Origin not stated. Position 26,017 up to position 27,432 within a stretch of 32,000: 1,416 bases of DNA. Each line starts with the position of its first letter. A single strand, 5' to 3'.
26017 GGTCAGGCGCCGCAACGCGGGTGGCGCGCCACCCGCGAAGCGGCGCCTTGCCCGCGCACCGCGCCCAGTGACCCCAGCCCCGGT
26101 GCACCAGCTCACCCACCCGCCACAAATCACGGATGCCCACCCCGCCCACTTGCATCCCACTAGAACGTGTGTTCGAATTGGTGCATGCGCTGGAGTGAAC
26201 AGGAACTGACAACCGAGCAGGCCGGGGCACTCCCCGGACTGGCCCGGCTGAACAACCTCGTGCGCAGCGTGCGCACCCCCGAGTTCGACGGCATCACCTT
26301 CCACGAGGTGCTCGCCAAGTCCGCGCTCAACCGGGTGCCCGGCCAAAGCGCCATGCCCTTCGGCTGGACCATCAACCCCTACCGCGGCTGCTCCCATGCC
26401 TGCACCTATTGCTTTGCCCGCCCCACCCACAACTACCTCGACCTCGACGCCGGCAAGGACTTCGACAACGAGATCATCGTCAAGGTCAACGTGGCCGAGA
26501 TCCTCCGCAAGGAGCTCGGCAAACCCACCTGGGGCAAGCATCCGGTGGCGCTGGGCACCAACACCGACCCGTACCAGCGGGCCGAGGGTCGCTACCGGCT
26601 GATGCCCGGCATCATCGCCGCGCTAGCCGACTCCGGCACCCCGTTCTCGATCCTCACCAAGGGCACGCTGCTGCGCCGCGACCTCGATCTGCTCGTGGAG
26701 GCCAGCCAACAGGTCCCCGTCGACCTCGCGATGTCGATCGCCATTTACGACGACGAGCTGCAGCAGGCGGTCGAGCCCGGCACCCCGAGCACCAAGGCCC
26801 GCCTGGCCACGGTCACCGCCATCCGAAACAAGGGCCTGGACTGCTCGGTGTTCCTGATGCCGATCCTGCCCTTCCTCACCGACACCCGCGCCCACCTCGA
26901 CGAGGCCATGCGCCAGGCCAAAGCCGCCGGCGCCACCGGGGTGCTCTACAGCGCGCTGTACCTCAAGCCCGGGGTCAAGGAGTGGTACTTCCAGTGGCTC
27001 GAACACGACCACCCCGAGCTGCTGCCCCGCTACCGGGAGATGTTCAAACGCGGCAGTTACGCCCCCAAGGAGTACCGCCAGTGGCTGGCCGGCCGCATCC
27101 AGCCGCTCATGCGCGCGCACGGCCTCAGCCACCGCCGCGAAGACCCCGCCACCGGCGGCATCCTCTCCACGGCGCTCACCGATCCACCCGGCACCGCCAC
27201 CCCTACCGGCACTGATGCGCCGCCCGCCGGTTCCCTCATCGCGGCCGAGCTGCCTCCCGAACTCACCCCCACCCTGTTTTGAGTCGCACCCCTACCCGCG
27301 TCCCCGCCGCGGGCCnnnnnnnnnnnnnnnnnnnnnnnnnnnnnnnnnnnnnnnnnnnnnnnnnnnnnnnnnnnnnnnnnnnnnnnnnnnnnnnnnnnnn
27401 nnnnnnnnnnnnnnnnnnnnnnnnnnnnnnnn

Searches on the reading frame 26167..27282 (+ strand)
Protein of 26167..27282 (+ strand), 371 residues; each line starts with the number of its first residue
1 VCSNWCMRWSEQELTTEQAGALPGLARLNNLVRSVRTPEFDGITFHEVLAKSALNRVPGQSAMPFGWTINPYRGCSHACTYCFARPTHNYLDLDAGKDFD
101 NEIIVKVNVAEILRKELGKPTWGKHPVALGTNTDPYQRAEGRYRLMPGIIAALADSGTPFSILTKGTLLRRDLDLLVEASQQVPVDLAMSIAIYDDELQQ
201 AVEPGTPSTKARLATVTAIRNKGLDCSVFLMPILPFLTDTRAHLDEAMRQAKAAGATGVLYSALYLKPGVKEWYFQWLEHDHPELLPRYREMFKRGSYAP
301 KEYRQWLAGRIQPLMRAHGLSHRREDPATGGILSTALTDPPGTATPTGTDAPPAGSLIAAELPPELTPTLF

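Call 16: search_protein_families(library=pfam, proteins=[window:26167-27282:+], max_evalue=0.001)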
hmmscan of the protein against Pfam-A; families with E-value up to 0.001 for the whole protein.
window:26167-27282:+ (371 aa): 1 family
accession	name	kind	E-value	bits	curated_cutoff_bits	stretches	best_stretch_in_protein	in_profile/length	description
PF04055.27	Radical_SAM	-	3.4e-16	60.3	29.5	1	69-240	1-157/166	Radical SAM superfamily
